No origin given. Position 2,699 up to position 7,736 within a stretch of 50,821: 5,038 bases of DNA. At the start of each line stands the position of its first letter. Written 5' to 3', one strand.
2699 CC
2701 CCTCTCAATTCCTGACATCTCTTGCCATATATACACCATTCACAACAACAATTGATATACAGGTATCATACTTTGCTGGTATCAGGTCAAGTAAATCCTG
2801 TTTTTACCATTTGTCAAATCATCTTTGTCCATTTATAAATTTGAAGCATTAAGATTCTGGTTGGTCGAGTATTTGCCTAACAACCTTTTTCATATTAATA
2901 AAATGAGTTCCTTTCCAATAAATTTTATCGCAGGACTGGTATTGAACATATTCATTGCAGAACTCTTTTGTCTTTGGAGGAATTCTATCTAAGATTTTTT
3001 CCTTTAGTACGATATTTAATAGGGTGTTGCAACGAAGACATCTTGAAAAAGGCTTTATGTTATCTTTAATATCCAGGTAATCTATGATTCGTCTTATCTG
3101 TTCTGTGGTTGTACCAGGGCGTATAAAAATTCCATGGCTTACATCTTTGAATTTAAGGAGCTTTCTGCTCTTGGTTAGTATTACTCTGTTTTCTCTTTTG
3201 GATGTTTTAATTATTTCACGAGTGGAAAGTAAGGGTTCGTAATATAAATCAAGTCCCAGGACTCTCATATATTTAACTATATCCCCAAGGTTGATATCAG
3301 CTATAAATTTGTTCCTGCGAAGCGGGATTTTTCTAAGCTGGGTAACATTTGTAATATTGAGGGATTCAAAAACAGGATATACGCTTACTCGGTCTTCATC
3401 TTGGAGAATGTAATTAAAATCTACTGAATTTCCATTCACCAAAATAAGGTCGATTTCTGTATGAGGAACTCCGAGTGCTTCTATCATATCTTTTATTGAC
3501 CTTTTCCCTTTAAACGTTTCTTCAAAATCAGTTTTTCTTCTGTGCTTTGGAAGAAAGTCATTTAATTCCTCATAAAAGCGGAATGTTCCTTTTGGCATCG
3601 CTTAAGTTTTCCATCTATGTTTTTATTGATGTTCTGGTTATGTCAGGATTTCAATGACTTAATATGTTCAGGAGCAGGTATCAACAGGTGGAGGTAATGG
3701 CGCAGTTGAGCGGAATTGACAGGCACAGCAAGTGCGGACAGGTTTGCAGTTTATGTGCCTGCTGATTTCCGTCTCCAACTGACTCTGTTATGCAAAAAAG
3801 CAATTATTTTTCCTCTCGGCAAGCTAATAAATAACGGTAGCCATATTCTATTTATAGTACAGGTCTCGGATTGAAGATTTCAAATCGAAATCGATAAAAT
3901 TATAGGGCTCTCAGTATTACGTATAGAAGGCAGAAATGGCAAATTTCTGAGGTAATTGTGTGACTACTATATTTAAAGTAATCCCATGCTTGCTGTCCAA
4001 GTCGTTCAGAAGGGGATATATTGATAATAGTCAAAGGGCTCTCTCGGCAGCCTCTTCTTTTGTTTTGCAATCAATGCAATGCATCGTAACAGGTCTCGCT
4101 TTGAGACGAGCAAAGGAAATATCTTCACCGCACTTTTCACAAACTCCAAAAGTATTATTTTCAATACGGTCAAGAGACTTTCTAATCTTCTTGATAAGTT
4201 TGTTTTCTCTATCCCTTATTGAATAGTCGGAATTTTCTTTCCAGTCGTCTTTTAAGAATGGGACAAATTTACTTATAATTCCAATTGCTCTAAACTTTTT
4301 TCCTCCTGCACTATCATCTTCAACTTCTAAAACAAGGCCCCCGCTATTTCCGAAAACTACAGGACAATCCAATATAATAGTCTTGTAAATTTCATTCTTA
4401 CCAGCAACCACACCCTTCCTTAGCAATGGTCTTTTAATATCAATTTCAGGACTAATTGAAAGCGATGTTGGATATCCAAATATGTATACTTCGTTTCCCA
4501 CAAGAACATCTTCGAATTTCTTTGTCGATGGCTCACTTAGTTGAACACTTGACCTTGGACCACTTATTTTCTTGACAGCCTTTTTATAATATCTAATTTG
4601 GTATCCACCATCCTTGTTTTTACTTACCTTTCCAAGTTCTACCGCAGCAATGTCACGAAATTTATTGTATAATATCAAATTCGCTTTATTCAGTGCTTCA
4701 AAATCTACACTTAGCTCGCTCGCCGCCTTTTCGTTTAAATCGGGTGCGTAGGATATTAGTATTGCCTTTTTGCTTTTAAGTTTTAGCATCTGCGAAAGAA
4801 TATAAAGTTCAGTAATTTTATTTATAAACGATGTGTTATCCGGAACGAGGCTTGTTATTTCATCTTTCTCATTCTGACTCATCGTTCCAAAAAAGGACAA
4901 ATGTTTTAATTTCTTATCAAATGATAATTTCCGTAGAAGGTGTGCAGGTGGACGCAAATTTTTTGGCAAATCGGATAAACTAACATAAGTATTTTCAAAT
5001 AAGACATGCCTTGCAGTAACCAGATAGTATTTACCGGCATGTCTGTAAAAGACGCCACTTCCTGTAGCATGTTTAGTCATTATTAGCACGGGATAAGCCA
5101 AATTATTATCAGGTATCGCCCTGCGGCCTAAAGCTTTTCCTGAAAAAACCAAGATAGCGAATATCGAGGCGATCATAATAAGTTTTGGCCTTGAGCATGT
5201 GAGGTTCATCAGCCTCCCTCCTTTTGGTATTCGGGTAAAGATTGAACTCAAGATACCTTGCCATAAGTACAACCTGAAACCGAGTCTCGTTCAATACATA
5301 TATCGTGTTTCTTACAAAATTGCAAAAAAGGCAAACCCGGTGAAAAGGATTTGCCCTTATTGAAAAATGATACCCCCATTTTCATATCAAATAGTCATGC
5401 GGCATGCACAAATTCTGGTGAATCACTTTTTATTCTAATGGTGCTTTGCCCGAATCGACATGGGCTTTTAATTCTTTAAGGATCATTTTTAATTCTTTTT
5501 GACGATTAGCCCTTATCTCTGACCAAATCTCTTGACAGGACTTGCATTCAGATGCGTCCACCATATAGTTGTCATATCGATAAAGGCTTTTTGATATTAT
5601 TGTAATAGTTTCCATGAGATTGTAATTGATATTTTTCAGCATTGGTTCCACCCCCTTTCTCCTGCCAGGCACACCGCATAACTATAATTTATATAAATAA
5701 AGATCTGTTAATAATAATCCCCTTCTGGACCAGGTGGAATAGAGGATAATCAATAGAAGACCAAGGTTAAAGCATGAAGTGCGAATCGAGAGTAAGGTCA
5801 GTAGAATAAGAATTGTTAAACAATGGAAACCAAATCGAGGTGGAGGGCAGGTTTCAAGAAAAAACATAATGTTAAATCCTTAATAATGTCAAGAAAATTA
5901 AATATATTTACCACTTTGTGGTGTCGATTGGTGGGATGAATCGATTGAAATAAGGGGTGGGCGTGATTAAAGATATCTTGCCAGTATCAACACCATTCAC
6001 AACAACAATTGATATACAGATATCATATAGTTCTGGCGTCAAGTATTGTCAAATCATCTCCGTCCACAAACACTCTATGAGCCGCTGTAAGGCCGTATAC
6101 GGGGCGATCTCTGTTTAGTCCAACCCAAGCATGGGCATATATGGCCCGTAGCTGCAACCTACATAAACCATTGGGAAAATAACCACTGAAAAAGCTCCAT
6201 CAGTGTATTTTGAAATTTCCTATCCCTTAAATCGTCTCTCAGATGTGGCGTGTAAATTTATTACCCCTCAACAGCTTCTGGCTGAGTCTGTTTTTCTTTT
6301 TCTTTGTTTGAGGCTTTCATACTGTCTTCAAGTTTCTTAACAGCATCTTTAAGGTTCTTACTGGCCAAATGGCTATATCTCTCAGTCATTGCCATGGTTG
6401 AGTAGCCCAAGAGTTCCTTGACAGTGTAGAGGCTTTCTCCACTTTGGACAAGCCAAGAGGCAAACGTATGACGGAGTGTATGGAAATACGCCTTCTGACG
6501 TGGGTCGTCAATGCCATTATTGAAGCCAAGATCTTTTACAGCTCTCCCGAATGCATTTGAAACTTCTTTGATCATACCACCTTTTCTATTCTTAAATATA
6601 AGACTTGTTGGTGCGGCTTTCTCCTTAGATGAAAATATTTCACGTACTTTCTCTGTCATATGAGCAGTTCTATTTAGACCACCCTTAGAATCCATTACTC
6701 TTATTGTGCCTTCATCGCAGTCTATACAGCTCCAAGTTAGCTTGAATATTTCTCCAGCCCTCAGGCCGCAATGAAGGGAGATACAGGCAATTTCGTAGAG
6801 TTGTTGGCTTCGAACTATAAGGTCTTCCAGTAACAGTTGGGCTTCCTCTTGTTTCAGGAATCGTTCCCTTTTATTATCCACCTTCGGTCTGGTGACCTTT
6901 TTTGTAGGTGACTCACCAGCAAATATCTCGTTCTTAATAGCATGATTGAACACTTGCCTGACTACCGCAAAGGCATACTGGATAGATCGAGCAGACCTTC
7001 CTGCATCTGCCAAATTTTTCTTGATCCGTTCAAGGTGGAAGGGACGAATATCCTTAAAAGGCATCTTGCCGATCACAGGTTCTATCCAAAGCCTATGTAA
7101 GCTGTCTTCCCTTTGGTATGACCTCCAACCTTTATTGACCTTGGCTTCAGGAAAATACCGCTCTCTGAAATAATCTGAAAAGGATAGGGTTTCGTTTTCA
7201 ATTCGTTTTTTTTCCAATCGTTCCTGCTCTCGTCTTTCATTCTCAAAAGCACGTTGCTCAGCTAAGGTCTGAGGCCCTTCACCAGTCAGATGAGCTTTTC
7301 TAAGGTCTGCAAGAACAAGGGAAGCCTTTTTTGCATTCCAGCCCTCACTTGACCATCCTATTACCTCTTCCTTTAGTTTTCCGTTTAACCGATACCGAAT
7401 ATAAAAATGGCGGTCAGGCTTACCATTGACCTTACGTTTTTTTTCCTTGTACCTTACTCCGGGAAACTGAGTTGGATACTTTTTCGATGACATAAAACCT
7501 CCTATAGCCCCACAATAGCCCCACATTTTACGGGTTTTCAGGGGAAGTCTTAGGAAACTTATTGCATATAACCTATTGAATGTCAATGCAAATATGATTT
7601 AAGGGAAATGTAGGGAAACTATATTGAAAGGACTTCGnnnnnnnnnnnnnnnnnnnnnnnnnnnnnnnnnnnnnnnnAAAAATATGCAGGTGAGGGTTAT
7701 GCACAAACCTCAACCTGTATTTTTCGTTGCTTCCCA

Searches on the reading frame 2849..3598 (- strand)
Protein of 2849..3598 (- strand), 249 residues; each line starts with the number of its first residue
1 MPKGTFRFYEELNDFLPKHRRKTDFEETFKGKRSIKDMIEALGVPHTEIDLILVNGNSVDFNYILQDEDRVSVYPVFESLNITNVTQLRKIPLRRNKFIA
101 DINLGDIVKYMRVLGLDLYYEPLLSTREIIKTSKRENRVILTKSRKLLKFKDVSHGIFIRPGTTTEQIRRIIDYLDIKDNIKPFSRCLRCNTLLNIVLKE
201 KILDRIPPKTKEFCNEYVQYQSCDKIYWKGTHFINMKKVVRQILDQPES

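Call 25: search_protein_families(library=pfam, proteins=[window:2849-3598:-], max_evalue=0.001)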
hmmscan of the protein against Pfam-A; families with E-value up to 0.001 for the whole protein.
window:2849-3598:- (249 aa): 4 families
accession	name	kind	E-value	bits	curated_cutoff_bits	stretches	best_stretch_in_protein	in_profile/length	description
PF01927.22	Mut7-C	-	2.4e-37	128.7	23.3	1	97-239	2-145/146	Mut7-C RNAse domain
PF14451.12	Ub-Mut7C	-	7.9e-34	115.8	23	1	3-80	3-80/81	Mut7-C ubiquitin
PF02597.26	ThiS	-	9.2e-05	23.4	22.5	1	24-76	13-72/76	ThiS family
PF20803.2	PaaX_M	-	0.00035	21.1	24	1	132-184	17-69/83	PaaX protein central Cas2-like domain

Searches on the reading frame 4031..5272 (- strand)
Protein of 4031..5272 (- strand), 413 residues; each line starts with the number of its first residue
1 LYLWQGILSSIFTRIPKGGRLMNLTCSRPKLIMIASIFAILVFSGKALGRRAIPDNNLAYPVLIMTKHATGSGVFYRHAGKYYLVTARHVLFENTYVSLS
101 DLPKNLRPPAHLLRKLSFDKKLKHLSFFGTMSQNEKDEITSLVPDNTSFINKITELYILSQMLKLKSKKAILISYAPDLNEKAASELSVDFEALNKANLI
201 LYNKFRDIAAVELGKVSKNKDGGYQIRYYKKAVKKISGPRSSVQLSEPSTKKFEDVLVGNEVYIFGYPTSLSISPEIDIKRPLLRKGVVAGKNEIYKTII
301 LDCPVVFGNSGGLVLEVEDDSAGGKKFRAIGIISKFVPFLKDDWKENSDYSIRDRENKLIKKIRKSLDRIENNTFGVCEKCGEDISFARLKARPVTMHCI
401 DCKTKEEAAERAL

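Call 25: search_protein_families(library=pfam, proteins=[window:4031-5272:-], max_evalue=0.001)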
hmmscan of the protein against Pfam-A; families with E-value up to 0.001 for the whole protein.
window:4031-5272:- (413 aa): 3 families
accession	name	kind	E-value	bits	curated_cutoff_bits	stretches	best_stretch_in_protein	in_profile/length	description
PF01258.23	zf-dskA_traR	-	8.5e-12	45.3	24.9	1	374-407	2-35/36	Prokaryotic dksA/traR C4-type zinc finger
PF13365.12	Trypsin_2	-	2e-06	29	27.6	0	239-316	62-136/144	Trypsin-like peptidase domain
PF21157.2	DksA_N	-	0.00051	20.7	27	0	352-370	53-71/71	DnaK suppressor protein DksA, N-terminal domain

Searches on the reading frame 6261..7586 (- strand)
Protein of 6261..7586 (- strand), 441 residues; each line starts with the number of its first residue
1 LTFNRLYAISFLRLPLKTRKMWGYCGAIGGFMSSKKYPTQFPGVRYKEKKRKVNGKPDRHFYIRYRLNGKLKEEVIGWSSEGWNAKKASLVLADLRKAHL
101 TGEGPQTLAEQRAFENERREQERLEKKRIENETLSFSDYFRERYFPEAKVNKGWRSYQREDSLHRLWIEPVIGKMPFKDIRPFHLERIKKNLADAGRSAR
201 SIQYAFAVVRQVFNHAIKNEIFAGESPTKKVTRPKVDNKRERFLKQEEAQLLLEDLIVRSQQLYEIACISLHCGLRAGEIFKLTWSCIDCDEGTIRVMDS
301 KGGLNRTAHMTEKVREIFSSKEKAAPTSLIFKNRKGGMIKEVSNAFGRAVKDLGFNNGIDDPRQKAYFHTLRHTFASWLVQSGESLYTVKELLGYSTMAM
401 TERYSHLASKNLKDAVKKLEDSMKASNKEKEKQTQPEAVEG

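Call 25: search_protein_families(library=pfam, proteins=[window:6261-7586:-], max_evalue=0.001)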
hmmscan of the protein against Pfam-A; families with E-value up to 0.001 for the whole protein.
window:6261-7586:- (441 aa): 3 families
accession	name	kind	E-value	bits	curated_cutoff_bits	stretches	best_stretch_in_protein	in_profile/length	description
PF00589.27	Phage_integrase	-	6e-27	94.9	27.1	1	243-409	2-170/172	Phage integrase family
PF14659.12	Phage_int_SAM_3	-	0.00056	20.5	22.6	0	140-187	5-52/58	Phage integrase, N-terminal SAM-like domain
PF22022.2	Phage_int_M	-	0.00073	20.2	27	0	150-227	12-90/96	Phage integrase central domain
